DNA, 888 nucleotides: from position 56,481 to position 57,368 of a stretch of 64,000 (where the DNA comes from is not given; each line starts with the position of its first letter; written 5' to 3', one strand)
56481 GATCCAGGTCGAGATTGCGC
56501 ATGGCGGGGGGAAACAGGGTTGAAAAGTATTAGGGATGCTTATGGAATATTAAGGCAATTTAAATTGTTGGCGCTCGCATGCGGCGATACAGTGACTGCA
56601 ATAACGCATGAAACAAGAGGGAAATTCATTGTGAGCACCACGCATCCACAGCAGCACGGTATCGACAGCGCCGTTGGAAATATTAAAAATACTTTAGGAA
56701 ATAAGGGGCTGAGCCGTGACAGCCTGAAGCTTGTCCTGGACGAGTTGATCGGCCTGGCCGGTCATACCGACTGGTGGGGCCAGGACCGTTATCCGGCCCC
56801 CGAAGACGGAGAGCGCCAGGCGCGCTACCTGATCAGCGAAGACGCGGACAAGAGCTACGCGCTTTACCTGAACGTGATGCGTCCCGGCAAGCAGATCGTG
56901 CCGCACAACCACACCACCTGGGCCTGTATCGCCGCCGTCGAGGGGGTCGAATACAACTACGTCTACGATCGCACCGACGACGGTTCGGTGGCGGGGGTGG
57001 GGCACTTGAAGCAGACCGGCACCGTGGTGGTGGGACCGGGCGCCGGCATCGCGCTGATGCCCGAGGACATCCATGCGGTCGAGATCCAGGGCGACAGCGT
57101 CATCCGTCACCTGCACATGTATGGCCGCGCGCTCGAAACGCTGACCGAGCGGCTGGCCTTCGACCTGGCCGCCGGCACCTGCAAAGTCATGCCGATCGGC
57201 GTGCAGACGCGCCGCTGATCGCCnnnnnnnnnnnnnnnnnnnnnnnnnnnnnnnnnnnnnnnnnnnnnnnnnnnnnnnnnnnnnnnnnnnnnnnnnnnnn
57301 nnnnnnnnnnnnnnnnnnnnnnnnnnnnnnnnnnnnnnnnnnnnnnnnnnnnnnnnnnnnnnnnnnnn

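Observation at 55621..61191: Putative undescribed thioether catabolic pathway: LysR / thiol dioxygenase - C-S lyase - rhodanese - Bug (S-(2-succino)cysteine hypothesis)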

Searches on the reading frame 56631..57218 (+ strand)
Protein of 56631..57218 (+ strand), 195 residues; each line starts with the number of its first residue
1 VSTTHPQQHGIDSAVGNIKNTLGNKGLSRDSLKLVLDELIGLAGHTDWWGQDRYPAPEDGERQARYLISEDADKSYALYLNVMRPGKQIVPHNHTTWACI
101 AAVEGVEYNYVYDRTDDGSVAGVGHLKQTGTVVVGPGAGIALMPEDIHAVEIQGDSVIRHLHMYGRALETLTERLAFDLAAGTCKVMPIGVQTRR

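Call 5: search_protein_families(library=pfam, proteins=[window:56631-57218:+])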
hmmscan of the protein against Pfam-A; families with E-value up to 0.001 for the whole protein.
window:56631-57218:+ (195 aa): 0 families

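Call 6: search_protein_families(library=ncbifam, proteins=[window:56631-57218:+])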
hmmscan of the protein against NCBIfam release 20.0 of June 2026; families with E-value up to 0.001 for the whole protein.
window:56631-57218:+ (195 aa): 0 families

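Call 7: search_protein_families(library=pfam, proteins=[window:56631-57218:+], max_evalue=10)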
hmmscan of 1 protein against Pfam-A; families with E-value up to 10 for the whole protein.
window:56631-57218:+ (195 aa): 0 families

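Call 8: search_solved_structures(query=window:56631-57218:+, max_evalue=10, show_alignments=3)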
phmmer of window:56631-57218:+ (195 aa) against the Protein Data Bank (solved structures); distinct sequences matched with E-value up to 10: 9.
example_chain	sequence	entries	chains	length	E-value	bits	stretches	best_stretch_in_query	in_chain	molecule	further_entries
8vni_A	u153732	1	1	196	6.7e-82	277.1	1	7-195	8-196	Mercaptosuccinate dioxygenase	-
4wvz_A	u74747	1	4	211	2.3e-06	30.6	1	42-170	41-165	3-mercaptopropionate dioxygenase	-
3uss_A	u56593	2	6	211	2.3e-06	30.6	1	42-170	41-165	Putative uncharacterized protein | 3-mercaptopropionate dioxygenase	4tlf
4qma_A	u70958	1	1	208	4.3e-06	29.7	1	44-168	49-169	Cysteine dioxygenase type I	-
6xb9_A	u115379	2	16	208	6.9e-06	29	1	40-169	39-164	Cysteine dioxygenase type I protein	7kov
2ymu_A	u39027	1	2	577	0.03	17.2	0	72-173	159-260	WD-40 REPEAT PROTEIN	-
6znx_A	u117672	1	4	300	0.33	13.8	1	103-182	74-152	Ribokinase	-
8cqx_A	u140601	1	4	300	0.36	13.6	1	104-182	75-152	Ribokinase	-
7bie_A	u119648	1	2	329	0.92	12.3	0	124-173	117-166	nvWRAP-T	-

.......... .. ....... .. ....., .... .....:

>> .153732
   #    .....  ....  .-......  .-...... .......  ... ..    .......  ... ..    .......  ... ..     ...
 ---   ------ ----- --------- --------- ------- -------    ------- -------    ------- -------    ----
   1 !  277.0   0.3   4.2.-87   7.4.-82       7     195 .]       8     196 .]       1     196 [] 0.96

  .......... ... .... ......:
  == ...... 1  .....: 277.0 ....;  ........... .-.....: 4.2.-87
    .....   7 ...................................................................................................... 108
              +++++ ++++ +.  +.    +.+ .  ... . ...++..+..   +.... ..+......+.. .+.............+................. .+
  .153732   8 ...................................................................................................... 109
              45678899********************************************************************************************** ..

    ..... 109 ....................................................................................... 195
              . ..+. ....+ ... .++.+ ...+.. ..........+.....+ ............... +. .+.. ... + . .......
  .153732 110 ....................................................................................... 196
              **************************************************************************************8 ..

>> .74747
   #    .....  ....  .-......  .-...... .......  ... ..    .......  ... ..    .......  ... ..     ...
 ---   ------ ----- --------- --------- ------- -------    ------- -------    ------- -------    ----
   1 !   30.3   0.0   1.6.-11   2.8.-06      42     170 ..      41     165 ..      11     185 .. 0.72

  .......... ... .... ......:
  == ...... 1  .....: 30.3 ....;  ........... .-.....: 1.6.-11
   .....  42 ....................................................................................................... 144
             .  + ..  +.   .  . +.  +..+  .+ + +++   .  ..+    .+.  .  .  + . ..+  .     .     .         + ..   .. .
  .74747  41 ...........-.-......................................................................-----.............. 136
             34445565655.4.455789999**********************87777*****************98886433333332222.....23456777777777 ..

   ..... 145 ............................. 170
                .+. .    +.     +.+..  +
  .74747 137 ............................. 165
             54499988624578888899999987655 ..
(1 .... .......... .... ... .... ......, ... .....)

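Call 19: find_homologous_proteins(query=window:56631-57218:+, max_evalue=0.00001)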
Query window:56631-57218:+ (195 aa): 2006 proteins with E <= 0.00001 among 2190 candidates; the best 120 are listed.
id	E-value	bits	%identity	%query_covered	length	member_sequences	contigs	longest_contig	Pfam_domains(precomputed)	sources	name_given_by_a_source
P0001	5.4e-120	416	93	100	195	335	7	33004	-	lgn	-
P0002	3.0e-113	394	92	95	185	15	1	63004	-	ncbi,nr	ncbi:MAG: cysteine dioxygenase family protein [Achromobacter xylosoxidans]|nr:cysteine dioxygenase f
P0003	7.2e-112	390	87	100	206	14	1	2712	-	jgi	-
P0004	3.6e-107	374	84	100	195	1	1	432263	-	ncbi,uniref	ncbi:cysteine dioxygenase family protein [Achromobacter spanius]|uniref:cysteine dioxygenase family 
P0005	2.5e-106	372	84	100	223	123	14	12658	-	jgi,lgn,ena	jgi:predicted metal-dependent enzyme (double-stranded beta helix superfamily)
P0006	3.8e-106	371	84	100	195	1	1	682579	-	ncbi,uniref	ncbi:hypothetical protein ACFWP0_02025 [Achromobacter sp. NPDC058515]|uniref:cysteine dioxygenase fa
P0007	3.7e-105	368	83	100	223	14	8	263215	-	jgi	jgi:predicted metal-dependent enzyme (double-stranded beta helix superfamily)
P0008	7.3e-105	367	83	100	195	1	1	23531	-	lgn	-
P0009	2.4e-104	365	83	100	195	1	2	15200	-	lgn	-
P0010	3.4e-104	365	83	100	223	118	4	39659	-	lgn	-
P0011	4.1e-104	364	82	100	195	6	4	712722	-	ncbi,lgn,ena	-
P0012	8.3e-104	363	83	100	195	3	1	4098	-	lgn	-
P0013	8.9e-104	363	82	100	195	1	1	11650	-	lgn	-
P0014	5.1e-103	361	81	100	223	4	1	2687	-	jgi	-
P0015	3.5e-102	358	81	100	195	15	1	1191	-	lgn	-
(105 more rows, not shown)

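Call 21: find_related_loci(query=A1, collection=genome_contigs, flank=10000)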
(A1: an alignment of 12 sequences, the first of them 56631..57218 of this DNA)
Query A1 (195 aa) in genome_contigs; peptide patterns used: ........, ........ (x = any residue, [..] = any of these).
392 stretches matched a pattern; 369 encode a relative of the query (tblastn E <= 1e-3); the best 80 are kept; 80 distinct loci.
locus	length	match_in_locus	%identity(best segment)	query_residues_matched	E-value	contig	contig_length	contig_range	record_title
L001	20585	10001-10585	95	1-195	2e-125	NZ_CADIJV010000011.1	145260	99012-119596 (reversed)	Achromobacter pulmonis strain LMG 26696 isolate LMG 26696, whole genome shotgun sequence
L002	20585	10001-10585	94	1-195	1e-124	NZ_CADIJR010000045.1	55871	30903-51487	Achromobacter insuavis strain LMG 26845 isolate LMG 26845, whole genome shotgun sequence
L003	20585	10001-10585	92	1-195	6e-123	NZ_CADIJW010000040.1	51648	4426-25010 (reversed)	Achromobacter dolens strain LMG 26840 isolate LMG 26840, whole genome shotgun sequence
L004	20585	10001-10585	91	1-195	9e-122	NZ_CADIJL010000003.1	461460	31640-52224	Achromobacter ruhlandii strain LMG 1866 isolate LMG 1866, whole genome shotgun sequence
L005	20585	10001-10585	91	1-195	2e-121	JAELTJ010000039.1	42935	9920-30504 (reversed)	Achromobacter sp. ASV32 NODE_39_length_42935_cov_16.196692, whole genome shotgun sequence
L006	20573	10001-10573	93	5-195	2e-121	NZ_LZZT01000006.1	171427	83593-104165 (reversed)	Achromobacter sp. UMC71 AC71_contig000006, whole genome shotgun sequence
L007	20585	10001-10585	91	1-195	4e-120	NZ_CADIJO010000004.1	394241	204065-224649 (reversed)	Achromobacter deleyi strain LMG 3458 isolate LMG 3458, whole genome shotgun sequence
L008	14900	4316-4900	90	1-195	2e-119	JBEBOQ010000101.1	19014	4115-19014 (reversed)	MAG: Achromobacter xylosoxidans isolate T1.bin.48 NODE_4824_length_19014_cov_170.532887, whole genome shotgun sequence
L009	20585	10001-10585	89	1-195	5e-118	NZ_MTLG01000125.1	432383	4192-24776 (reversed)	Achromobacter xylosoxidans strain B_1 Cont125, whole genome shotgun sequence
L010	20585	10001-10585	88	1-195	2e-117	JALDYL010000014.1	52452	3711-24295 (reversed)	MAG: Achromobacter sp. isolate MCT-ROC-25 NODE_215_length_52452_cov_63.346012, whole genome shotgun sequence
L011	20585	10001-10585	88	1-195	1e-116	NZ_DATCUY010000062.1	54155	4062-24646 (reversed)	MAG: Achromobacter sp. isolate SMAG_U7371 k141_170526, whole genome shotgun sequence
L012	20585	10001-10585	88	1-195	2e-116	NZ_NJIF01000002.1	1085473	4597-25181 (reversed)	Achromobacter insolitus strain LMG 6003 Scaffold2_1, whole genome shotgun sequence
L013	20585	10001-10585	88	1-195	1e-116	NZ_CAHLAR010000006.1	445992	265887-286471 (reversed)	Achromobacter anxifer strain LMG 26857 isolate LMG 26857, whole genome shotgun sequence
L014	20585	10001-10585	88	1-195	8e-117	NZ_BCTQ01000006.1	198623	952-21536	Achromobacter denitrificans NBRC 15125, whole genome shotgun sequence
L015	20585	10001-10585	88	1-195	3e-116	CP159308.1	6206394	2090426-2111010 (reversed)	Achromobacter sp. M1 chromosome, complete genome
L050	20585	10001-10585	76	1-195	1e-98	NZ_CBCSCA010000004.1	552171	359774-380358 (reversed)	Bordetella sputigena strain CIP111201T isolate CIP111201T NODE_0004, whole genome shotgun sequence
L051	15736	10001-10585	75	1-195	5e-97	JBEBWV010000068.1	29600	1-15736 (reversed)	MAG: Achromobacter deleyi isolate T2.bin.30 NODE_4894_length_29600_cov_8.713691, whole genome shotgun sequence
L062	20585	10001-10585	69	1-195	3e-89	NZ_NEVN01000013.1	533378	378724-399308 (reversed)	Bordetella genomosp. 5 strain AU14646 NODE_2_length_533378_cov_27.065_ID_3, whole genome shotgun sequence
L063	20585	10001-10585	69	1-195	2e-89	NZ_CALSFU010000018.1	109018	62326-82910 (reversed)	Achromobacter sp. Marseille-Q4962 contig00018, whole genome shotgun sequence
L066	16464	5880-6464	66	1-195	6e-88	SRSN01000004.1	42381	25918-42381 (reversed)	Alcaligenaceae bacterium 429 NODE_4_length_42381_cov_12.9999, whole genome shotgun sequence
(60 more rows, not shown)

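Call 37: search_protein_families(library=ncbifam, proteins=[L063:13453-14277:+, L063:14317-15012:+, L063:15016-15708:+, L063:15730-16455:+, L050:13703-14521:+, L050:17764-20064:+], max_evalue=0.00001)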
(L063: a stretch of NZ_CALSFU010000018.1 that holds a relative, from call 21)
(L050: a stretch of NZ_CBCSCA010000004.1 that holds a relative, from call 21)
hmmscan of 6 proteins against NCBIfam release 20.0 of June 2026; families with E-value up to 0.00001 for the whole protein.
L063:13453-14277:+ (274 aa): 15 families
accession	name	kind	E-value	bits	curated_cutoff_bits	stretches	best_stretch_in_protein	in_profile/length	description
TIGR01096.1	3A0103s03R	subfamily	1.3e-41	142.7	256.35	1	10-253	6-250/250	lysine/arginine/ornithine ABC transporter substrate-binding protein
NF008426.0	PRK11260.1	equivalog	3.8e-33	114.9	312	1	6-256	13-263/266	cystine ABC transporter substrate-binding protein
NF007029.0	PRK09495.1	equivalog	1.2e-30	107.1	303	1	11-256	8-246/248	glutamine ABC transporter substrate-binding protein GlnH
NF041764.1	ArtI_Ecoli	equivalog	3.1e-28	98.8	522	1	33-255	22-243/243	arginine ABC transporter substrate-binding protein ArtI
NF011583.0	PRK15007.1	subfamily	3.5e-27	95.3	358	1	31-255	20-243/243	arginine ABC transporter substrate-binding protein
NF041765.1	ArtJ_Ecoli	equivalog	1.3e-23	83.9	510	1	28-253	17-241/243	arginine ABC transporter substrate-binding protein ArtJ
TIGR04262.1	orph_peri_GRRM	subfamily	1.6e-20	73.5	190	1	40-262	9-237/257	extracellular substrate binding-like orphan protein GrrP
NF011965.0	PRK15437.1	equivalog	3.2e-18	66.2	459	1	8-254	4-254/260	histidine ABC transporter substrate-binding protein HisJ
NF008885.0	PRK11917.1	equivalog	1.1e-17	64.4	373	1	5-252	10-257/259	bifunctional adhesin/ABC transporter aspartate/glutamate-binding protein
NF008063.0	PRK10797.1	subfamily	1e-16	61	375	1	4-254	7-271/302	glutamate/aspartate ABC transporter substrate-binding protein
NF011586.0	PRK15010.1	equivalog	5e-15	55.8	440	1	7-253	5-253/260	lysine/arginine/ornithine ABC transporter substrate-binding protein ArgT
NF008112.0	PRK10859.1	equivalog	1.3e-14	53.5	354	1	7-255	18-267/483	membrane-bound lytic murein transglycosylase MltF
NF052427.1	StpK7MSMEG_1200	equivalog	6.1e-13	48.1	900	1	21-253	351-585/601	serine/threonine protein kinase StpK7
TIGR02995.1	ectoine_ehuB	equivalog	5.5e-12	45.5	190.9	1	9-252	10-259/275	ectoine/hydroxyectoine ABC transporter substrate-binding protein EhuB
TIGR01728.1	SsuA_fam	subfamily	5.2e-06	25.9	163.5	1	120-177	84-140/290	aliphatic sulfonate ABC transporter substrate-binding protein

L063:14317-15012:+ (231 aa): 10 families
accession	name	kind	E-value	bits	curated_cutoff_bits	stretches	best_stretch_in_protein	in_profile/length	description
NF007028.0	PRK09494.1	equivalog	4.7e-35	121.4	303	1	16-223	14-214/219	glutamine ABC transporter permease GlnP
NF011680.0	PRK15100.1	equivalog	5.3e-34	118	300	1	15-223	13-212/222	cystine ABC transporter permease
TIGR03004.1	ectoine_ehuC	equivalog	2.2e-33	115.9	196.95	1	13-224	3-205/214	ectoine/hydroxyectoine ABC transporter permease subunit EhuC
NF008337.0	PRK11123.1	equivalog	1.6e-31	109.6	277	1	24-222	14-227/238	arginine ABC transporter permease ArtQ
TIGR03003.1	ectoine_ehuD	equivalog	6.5e-29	101.4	205.2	1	17-224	13-211/212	ectoine/hydroxyectoine ABC transporter permease subunit EhuD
NF011687.0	PRK15107.1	equivalog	2.4e-28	99.6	318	1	16-220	15-218/224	glutamate/aspartate ABC transporter permease GltK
NF011651.0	PRK15069.1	subfamily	9.4e-28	97.2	306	1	18-224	20-227/237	histidine ABC transporter permease HisM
NF008336.0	PRK11122.1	equivalog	8.9e-25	87.7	248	1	13-223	4-213/222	arginine ABC transporter permease ArtM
TIGR01726.1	HEQRo_perm_3TM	subfamily_domain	1.3e-16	60.9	42.2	1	16-120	4-99/99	ABC transporter permease subunit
NF011714.0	PRK15135.1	subfamily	4e-13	49.7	319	1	13-210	5-204/228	histidine ABC transporter permease HisQ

L063:15016-15708:+ (230 aa): 12 families
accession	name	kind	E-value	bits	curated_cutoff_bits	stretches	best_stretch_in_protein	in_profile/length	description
NF007028.0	PRK09494.1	equivalog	8.3e-37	127.1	303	1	22-223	16-217/219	glutamine ABC transporter permease GlnP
TIGR03004.1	ectoine_ehuC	equivalog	1.5e-36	126.3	196.95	1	24-224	10-208/214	ectoine/hydroxyectoine ABC transporter permease subunit EhuC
NF011680.0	PRK15100.1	equivalog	3.7e-31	108.7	300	1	22-225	16-217/222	cystine ABC transporter permease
NF011687.0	PRK15107.1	equivalog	1.8e-28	100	318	1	24-218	19-219/224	glutamate/aspartate ABC transporter permease GltK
TIGR03003.1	ectoine_ehuD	equivalog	3.4e-24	85.9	205.2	1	24-221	16-211/212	ectoine/hydroxyectoine ABC transporter permease subunit EhuD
NF011651.0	PRK15069.1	subfamily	6e-24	84.7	306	1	1-222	1-228/237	histidine ABC transporter permease HisM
TIGR01726.1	HEQRo_perm_3TM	subfamily_domain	1e-22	80.5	42.2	1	23-116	7-99/99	ABC transporter permease subunit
NF008337.0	PRK11123.1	equivalog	3.1e-20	72.7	277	1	90-224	99-232/238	arginine ABC transporter permease ArtQ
NF008336.0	PRK11122.1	equivalog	2.8e-14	53.3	248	1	23-221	10-214/222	arginine ABC transporter permease ArtM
NF008049.0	PRK10782.1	subfamily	5.8e-12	45.7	212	1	26-200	18-195/217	methionine ABC transporter permease MetI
NF011714.0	PRK15135.1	subfamily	1.8e-10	41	319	1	23-185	11-183/228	histidine ABC transporter permease HisQ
TIGR01097.1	PhnE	equivalog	2.7e-08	33.6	216.7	1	24-174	60-206/252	phosphonate ABC transporter, permease protein PhnE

L063:15730-16455:+ (241 aa): 189 families (the best 25 are shown)
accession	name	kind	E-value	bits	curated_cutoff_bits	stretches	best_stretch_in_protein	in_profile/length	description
NF007027.0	PRK09493.1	equivalog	2.9e-90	301.8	379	1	1-239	1-239/240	glutamine ABC transporter ATP-binding protein GlnQ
NF008428.0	PRK11264.1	equivalog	4.7e-81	271.7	406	1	1-238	3-246/250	L-cystine ABC transporter ATP-binding protein TcyN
TIGR03005.1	ectoine_ehuA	equivalog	2.4e-80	269.4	345.4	1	2-240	1-251/252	ectoine/hydroxyectoine ABC transporter ATP-binding protein EhuA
TIGR00972.1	3a0107s01c2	equivalog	1e-70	237.9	343.2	1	2-237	2-244/248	phosphate ABC transporter ATP-binding protein PstB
NF008338.0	PRK11124.1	equivalog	5.5e-67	225.8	369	1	2-236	3-240/242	arginine ABC transporter ATP-binding protein ArtP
NF007908.0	PRK10619.1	equivalog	1.2e-66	224.6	466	1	4-237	8-253/257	histidine ABC transporter ATP-binding protein HisP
TIGR02315.1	ABC_phnC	equivalog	2e-58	197.7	266.1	1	1-223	1-233/243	phosphonate ABC transporter ATP-binding protein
TIGR02673.1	FtsE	equivalog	6e-57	192.8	264.85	1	1-212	1-213/214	cell division ATP-binding protein FtsE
TIGR02314.1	ABC_MetN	equivalog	1.7e-55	188.4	499.7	1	1-237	1-242/343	methionine ABC transporter ATP-binding protein MetN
TIGR02982.1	heterocyst_DevA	subfamily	1.5e-54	184.9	295.8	1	2-214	2-219/220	ABC exporter ATP-binding subunit, DevA family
TIGR01186.1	proV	subfamily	1.6e-54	185.4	326.6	1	12-240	4-234/363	betaine/proline/choline family ABC transporter ATP-binding protein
TIGR00968.1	3a0106s01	subfamily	1.6e-53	181.7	342.75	1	2-239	1-234/237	sulfate ABC transporter ATP-binding protein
TIGR03265.1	PhnT2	equivalog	7.8e-53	179.9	457.7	1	2-235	5-234/353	putative 2-aminoethylphosphonate ABC transporter ATP-binding protein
TIGR04521.1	ECF_ATPase_2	equivalog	2.6e-51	174.4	330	1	3-227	2-236/279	energy-coupling factor transporter ATPase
NF006987.0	PRK09452.1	equivalog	1.4e-50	172.1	482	1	1-236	17-248/378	spermidine/putrescine ABC transporter ATP-binding protein PotA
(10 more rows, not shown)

L050:13703-14521:+ (272 aa): 17 families
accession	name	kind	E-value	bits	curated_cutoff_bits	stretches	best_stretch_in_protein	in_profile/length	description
TIGR01096.1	3A0103s03R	subfamily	1e-41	143.1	256.35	1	10-252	4-250/250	lysine/arginine/ornithine ABC transporter substrate-binding protein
NF008426.0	PRK11260.1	equivalog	4.3e-34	118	312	1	4-255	14-263/266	cystine ABC transporter substrate-binding protein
NF007029.0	PRK09495.1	equivalog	1.6e-29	103.4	303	1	16-255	10-246/248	glutamine ABC transporter substrate-binding protein GlnH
NF041764.1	ArtI_Ecoli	equivalog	2.6e-24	86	522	1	36-252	25-241/243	arginine ABC transporter substrate-binding protein ArtI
NF011583.0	PRK15007.1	subfamily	1.7e-22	80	358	1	34-252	24-241/243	arginine ABC transporter substrate-binding protein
TIGR04262.1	orph_peri_GRRM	subfamily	6.5e-22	78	190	1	31-261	1-237/257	extracellular substrate binding-like orphan protein GrrP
NF041765.1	ArtJ_Ecoli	equivalog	6.1e-20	71.8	510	1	27-252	17-241/243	arginine ABC transporter substrate-binding protein ArtJ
NF008885.0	PRK11917.1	equivalog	2.6e-19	69.8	373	1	7-251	15-257/259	bifunctional adhesin/ABC transporter aspartate/glutamate-binding protein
NF008063.0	PRK10797.1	subfamily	6.9e-17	61.6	375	1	11-252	12-270/302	glutamate/aspartate ABC transporter substrate-binding protein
NF008112.0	PRK10859.1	equivalog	2.2e-15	56.1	354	1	14-254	26-267/483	membrane-bound lytic murein transglycosylase MltF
NF011586.0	PRK15010.1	equivalog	1.1e-14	54.7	440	1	32-252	27-253/260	lysine/arginine/ornithine ABC transporter substrate-binding protein ArgT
TIGR02995.1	ectoine_ehuB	equivalog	3.4e-14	52.8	190.9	1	5-192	7-199/275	ectoine/hydroxyectoine ABC transporter substrate-binding protein EhuB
NF011965.0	PRK15437.1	equivalog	8.9e-14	51.7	459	1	13-255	7-256/260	histidine ABC transporter substrate-binding protein HisJ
NF052427.1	StpK7MSMEG_1200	equivalog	4.8e-12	45.1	900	1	24-145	355-473/601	serine/threonine protein kinase StpK7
NF008588.0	PRK11553.1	subfamily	6.2e-08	31.9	299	1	122-175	113-165/319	aliphatic sulfonate ABC transporter substrate-binding protein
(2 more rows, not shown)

L050:17764-20064:+ (766 aa): 19 families
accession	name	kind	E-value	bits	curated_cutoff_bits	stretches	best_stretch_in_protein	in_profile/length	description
TIGR00509.1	bisC_fam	subfamily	6.4e-282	937.4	1017.55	1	15-757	2-755/772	molybdopterin guanine dinucleotide-containing S/N-oxide reductase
NF011682.0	PRK15102.1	equivalog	1.4e-201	671.8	909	1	15-758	51-812/829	trimethylamine-N-oxide reductase TorA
TIGR02164.1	torA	equivalog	4.6e-192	640.3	1465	1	15-757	47-807/824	trimethylamine-N-oxide reductase TorA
TIGR02166.1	dmsA_ynfE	subfamily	2.1e-112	376.7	777.7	1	52-754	99-792/794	DMSO/selenate family reductase complex A subunit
NF011566.1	PRK14990.1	exception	2.1e-81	274.1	1600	1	78-755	129-813/814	dimethylsulfoxide reductase subunit A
NF041885.1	selenate_YnfE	exception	2.3e-74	250.6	1675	1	78-754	118-803/805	selenate/tellurate reductase subunit YnfE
NF041884.1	selenate_YnfF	exception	4.5e-67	226.6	1650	1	78-754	115-796/798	selenate/tellurate reductase subunit YnfF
TIGR01591.1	Fdh-alpha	equivalog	1.5e-31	109.2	666.25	1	80-543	61-505/672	formate dehydrogenase subunit alpha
NF012032.0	PRK15488.1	equivalog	6.1e-31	107.2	694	2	237-357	244-360/759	thiosulfate reductase PhsA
TIGR03479.1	DMSO_red_II_alp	subfamily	1.4e-25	89.6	984.75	2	419-519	546-646/913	molybdopterin-dependent oxidoreductase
NF047855.1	AssmNtatRedNasC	equivalog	1.7e-14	53.1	1100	0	212-371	202-355/708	assimilatory nitrate reductase catalytic subunit NasC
NF041783.2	mnquin_red_QrcB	equivalog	6.3e-14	51.1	440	0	237-357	255-364/695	menaquinone reductase molybdopterin-binding-like subunit QrcB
NF010055.0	PRK13532.1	equivalog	2.1e-11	42.8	904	0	426-523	481-578/830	nitrate reductase catalytic subunit NapA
TIGR01706.1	NAPA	equivalog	2.5e-11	42.6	930.55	0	404-523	459-578/830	periplasmic nitrate reductase subunit alpha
TIGR02693.1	arsenite_ox_L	equivalog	2.1e-10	39.3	359.05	0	438-517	496-574/806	arsenate reductase (azurin) large subunit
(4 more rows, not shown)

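Call 38: search_protein_families(library=pfam, proteins=[L063:13453-14277:+, L063:14317-15012:+, L063:15016-15708:+, L063:15730-16455:+, L050:13703-14521:+, L050:17764-20064:+], max_evalue=0.00001)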
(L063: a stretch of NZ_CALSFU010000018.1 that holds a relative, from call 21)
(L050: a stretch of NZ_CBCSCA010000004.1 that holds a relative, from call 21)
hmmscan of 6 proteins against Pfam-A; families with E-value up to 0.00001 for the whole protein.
L063:13453-14277:+ (274 aa): 1 family
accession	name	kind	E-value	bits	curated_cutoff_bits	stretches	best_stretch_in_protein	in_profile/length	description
PF00497.25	SBP_bac_3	-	2.4e-34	118.4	26.4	1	34-255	1-132/132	Bacterial extracellular solute-binding proteins, family 3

L063:14317-15012:+ (231 aa): 1 family
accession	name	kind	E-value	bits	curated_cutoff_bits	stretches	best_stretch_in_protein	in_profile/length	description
PF00528.27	BPD_transp_1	-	1.2e-16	61.4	26.4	1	47-222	10-179/184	Binding-protein-dependent transport system inner membrane component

L063:15016-15708:+ (230 aa): 1 family
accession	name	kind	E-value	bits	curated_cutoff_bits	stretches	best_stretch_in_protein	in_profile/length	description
PF00528.27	BPD_transp_1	-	1.7e-20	74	26.4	1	40-223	2-183/184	Binding-protein-dependent transport system inner membrane component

L063:15730-16455:+ (241 aa): 6 families
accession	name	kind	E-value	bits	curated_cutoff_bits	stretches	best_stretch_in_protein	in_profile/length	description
PF00005.33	ABC_tran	-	1.9e-36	126.1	25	1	17-165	1-137/137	ABC transporter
PF13304.12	AAA_21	-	1.3e-09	39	27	0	136-195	237-299/304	AAA domain, putative AbiEii toxin, Type IV TA system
PF02463.25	SMC_N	-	2.7e-08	34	40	1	28-202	25-205/220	RecF/RecN/SMC N terminal domain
PF13191.12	AAA_16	-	7.6e-07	30.2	32.6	1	14-162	9-140/167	AAA ATPase domain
PF13401.12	AAA_22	-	1.3e-06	29.2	27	1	26-180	4-109/130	AAA domain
PF03215.21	Rad17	-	5e-06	27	23.8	1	25-97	43-111/186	Rad17 P-loop domain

L050:13703-14521:+ (272 aa): 1 family
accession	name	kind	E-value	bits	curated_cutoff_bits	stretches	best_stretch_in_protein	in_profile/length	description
PF00497.25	SBP_bac_3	-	3.3e-35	121.2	26.4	1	33-253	1-131/132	Bacterial extracellular solute-binding proteins, family 3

L050:17764-20064:+ (766 aa): 3 families
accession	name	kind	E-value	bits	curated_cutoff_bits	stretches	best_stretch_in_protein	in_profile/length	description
PF00384.28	Molybdopterin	-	1.2e-44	153.2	24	1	57-515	1-353/353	Molybdopterin oxidoreductase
PF01568.27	Molydop_binding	-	5.1e-26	91.3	26.8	1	631-749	1-109/110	Molydopterin dinucleotide binding domain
PF18364.6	Molybdopterin_N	-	2.3e-18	66.3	26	1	14-53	2-41/41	Molybdopterin oxidoreductase N-terminal domain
